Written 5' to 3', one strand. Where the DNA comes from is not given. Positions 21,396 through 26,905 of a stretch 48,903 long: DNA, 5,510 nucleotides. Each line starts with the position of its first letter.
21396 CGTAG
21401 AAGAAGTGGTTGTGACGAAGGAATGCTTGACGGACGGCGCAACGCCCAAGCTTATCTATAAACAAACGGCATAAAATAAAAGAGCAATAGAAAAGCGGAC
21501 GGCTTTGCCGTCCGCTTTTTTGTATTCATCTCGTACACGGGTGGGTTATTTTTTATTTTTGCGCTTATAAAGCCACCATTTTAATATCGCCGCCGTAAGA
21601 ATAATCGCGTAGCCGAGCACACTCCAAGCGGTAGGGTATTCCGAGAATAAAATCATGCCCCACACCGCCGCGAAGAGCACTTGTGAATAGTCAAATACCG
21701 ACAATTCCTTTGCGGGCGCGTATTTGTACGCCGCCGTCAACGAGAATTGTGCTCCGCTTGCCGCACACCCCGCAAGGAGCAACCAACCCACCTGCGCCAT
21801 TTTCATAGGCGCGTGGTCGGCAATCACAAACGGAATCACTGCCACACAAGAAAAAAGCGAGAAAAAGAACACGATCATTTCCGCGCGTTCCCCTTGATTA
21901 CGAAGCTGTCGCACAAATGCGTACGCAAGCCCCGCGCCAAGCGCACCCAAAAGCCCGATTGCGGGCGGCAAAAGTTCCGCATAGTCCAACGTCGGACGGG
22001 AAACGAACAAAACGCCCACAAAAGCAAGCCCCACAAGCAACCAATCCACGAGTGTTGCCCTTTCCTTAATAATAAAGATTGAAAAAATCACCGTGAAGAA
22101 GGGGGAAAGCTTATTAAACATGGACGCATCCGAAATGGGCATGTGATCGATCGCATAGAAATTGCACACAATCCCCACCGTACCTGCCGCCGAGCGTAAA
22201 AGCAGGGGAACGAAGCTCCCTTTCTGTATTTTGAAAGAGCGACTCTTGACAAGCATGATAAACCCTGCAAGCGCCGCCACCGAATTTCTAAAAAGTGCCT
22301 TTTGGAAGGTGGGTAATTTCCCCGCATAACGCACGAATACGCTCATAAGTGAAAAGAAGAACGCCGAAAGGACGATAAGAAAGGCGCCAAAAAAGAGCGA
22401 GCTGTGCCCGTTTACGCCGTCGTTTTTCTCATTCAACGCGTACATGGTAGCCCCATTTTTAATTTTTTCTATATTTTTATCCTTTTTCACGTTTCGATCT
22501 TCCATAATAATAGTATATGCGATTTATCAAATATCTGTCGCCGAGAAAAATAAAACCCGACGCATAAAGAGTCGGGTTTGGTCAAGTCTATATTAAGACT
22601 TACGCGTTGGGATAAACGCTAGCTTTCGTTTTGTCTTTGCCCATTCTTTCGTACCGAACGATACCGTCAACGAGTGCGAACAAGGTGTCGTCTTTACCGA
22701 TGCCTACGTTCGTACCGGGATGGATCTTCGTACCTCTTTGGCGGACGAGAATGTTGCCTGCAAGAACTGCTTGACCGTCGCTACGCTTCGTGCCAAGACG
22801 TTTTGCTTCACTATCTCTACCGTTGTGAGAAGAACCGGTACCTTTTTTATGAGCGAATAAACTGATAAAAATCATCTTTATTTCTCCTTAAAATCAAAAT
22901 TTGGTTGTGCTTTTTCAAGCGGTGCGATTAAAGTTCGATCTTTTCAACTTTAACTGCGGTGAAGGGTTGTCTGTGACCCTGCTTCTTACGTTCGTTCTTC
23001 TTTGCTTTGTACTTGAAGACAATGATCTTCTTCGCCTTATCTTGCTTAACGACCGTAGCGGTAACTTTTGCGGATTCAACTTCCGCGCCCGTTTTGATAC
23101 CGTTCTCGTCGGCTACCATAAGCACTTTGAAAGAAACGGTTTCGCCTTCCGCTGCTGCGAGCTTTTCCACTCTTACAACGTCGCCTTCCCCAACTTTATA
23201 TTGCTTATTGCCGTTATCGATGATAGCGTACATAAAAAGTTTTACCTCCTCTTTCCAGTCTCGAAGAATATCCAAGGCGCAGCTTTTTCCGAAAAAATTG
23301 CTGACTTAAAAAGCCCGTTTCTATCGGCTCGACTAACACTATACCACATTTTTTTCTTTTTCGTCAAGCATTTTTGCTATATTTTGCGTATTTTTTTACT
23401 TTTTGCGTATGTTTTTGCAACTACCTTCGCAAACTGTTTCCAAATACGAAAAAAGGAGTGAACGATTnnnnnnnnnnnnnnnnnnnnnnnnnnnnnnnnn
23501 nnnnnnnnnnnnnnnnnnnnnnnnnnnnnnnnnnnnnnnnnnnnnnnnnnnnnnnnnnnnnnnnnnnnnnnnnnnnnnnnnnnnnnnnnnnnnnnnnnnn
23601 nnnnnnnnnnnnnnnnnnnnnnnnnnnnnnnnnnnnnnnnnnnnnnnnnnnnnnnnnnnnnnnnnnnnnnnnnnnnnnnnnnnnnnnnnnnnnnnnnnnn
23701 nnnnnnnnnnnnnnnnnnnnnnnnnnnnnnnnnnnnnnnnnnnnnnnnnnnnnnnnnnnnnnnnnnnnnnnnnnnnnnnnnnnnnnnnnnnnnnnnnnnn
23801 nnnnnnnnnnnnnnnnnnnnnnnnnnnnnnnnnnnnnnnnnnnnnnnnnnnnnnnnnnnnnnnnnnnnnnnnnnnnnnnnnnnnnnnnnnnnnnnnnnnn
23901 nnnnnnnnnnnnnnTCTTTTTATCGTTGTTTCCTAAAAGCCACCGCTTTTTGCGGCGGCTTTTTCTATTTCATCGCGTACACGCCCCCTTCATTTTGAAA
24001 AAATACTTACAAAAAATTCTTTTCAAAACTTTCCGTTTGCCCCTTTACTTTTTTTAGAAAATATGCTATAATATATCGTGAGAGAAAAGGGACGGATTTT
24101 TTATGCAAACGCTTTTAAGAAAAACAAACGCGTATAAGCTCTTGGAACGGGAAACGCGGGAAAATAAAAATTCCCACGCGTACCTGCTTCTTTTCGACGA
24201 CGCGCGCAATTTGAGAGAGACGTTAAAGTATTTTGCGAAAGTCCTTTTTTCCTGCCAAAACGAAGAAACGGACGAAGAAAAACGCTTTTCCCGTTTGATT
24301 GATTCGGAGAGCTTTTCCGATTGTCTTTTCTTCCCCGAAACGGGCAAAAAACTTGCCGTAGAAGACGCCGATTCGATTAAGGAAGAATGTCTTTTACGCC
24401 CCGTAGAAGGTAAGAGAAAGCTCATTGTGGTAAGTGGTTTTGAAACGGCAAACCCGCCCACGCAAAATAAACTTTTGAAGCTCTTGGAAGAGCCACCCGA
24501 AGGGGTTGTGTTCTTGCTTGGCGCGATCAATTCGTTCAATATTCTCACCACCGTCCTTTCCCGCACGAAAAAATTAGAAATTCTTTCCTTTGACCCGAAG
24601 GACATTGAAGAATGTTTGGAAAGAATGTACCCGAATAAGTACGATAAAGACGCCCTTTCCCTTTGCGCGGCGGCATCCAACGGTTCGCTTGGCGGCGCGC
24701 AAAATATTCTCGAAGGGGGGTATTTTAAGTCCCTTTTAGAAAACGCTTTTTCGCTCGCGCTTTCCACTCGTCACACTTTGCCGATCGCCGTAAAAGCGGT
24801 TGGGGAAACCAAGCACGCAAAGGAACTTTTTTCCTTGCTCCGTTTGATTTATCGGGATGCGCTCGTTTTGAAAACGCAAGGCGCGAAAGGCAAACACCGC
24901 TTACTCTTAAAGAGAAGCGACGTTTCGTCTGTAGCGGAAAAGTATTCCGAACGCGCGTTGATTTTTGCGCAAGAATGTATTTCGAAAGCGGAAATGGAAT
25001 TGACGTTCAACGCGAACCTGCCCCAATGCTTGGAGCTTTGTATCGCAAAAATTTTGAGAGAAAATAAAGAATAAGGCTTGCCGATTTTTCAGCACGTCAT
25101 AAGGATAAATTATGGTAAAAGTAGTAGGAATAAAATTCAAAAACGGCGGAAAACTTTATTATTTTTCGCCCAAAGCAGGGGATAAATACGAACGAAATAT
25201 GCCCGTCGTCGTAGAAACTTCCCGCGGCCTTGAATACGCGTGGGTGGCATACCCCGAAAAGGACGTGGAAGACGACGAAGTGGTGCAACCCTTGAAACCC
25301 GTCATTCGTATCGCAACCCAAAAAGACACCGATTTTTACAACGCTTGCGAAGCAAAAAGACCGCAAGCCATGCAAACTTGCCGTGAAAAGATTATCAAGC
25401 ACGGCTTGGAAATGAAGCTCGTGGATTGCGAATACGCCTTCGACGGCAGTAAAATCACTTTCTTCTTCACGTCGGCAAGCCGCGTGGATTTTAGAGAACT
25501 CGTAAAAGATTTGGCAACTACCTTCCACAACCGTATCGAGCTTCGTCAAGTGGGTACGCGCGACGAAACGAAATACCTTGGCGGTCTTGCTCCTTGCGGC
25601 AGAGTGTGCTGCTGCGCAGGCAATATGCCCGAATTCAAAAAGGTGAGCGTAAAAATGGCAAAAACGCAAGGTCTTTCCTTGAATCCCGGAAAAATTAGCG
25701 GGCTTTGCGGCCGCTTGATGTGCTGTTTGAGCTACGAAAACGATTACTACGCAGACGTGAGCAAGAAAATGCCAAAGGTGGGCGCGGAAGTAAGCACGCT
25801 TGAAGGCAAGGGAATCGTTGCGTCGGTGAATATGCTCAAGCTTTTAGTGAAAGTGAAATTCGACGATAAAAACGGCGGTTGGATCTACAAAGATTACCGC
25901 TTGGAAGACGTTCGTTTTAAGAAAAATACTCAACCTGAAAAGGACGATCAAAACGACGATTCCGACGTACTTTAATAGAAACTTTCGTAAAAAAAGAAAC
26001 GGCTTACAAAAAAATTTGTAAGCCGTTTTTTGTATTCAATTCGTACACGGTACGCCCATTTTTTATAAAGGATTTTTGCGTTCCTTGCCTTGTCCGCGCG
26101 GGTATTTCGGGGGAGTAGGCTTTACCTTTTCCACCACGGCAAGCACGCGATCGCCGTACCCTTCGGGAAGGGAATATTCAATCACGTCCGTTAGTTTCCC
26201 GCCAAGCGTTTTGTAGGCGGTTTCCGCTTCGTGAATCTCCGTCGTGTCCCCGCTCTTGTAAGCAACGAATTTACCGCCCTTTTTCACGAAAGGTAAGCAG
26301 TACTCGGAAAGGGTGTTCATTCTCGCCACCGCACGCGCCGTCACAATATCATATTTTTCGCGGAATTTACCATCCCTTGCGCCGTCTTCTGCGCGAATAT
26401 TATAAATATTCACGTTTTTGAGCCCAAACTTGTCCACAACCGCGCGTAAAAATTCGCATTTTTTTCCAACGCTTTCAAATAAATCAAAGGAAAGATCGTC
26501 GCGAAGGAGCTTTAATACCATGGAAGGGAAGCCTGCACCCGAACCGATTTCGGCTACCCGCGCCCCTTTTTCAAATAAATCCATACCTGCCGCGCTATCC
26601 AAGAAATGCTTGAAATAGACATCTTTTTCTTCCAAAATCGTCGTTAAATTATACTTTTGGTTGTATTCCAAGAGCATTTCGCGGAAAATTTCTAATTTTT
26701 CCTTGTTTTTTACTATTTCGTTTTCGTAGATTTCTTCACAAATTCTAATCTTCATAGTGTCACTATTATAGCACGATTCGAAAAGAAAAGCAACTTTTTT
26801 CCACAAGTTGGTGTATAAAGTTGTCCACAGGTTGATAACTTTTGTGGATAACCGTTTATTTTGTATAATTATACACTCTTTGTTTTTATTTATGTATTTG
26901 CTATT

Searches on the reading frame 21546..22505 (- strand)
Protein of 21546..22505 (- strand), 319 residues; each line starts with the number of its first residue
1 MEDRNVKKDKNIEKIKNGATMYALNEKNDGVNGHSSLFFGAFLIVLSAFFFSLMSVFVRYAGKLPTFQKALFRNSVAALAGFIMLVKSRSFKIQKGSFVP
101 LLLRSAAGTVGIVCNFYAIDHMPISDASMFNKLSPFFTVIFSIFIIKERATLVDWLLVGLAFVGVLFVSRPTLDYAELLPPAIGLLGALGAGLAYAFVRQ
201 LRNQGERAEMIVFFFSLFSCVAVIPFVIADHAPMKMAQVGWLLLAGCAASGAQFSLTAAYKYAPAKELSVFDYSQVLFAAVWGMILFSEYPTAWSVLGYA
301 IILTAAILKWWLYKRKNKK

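Call 46: search_protein_families(library=pfam, proteins=[window:21546-22505:-])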
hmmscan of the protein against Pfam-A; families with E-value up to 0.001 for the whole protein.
window:21546-22505:- (319 aa): 2 families
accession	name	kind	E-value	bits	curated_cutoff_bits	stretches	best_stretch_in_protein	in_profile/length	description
PF00892.27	EamA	-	4.6e-30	105.1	28.2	2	39-169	2-134/135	EamA-like transporter family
PF03151.22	TPT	-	7.5e-05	22.7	30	1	72-228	40-191/291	Triose-phosphate Transporter family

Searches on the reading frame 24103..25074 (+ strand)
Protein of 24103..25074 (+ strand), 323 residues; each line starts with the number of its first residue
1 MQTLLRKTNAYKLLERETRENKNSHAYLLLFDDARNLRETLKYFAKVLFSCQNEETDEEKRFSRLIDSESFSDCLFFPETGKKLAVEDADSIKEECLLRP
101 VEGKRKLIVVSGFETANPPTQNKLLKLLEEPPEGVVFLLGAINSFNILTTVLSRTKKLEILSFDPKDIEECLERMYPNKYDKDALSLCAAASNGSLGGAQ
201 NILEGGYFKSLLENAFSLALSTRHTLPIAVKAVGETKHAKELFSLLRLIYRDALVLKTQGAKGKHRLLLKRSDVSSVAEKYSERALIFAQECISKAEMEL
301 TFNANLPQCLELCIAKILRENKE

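Call 12: search_protein_families(library=pfam, proteins=[window:24103-25074:+])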
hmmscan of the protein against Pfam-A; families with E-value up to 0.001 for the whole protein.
window:24103-25074:+ (323 aa): 1 family
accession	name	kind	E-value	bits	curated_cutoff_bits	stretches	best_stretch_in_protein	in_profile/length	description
PF13177.12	DNA_pol3_delta2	-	3.3e-29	102.4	27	1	8-161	3-158/161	DNA polymerase III, delta subunit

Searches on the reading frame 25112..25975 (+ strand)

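Call 12: search_protein_families(library=pfam, proteins=[window:25112-25975:+])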
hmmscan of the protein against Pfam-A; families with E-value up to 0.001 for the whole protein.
window:25112-25975:+ (287 aa): 1 family
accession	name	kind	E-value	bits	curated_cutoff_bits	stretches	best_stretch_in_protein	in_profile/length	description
PF04468.17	PSP1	-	3.5e-34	117.4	27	1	62-147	1-86/86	PSP1 C-terminal conserved region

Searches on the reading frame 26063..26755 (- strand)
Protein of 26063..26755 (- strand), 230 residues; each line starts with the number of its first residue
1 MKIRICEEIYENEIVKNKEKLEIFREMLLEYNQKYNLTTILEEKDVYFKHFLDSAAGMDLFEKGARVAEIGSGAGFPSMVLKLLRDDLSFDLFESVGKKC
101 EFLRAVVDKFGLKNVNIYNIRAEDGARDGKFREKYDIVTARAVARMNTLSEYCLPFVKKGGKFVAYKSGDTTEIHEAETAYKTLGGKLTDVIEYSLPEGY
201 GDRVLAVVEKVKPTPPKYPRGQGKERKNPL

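Call 12: search_protein_families(library=pfam, proteins=[window:26063-26755:-])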
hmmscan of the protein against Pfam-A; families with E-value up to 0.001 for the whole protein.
window:26063-26755:- (230 aa): 1 family
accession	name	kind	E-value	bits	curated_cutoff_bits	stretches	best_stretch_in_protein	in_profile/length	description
PF02527.21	GidB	-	3.9e-47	160.4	27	1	18-191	2-173/184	rRNA small subunit methyltransferase G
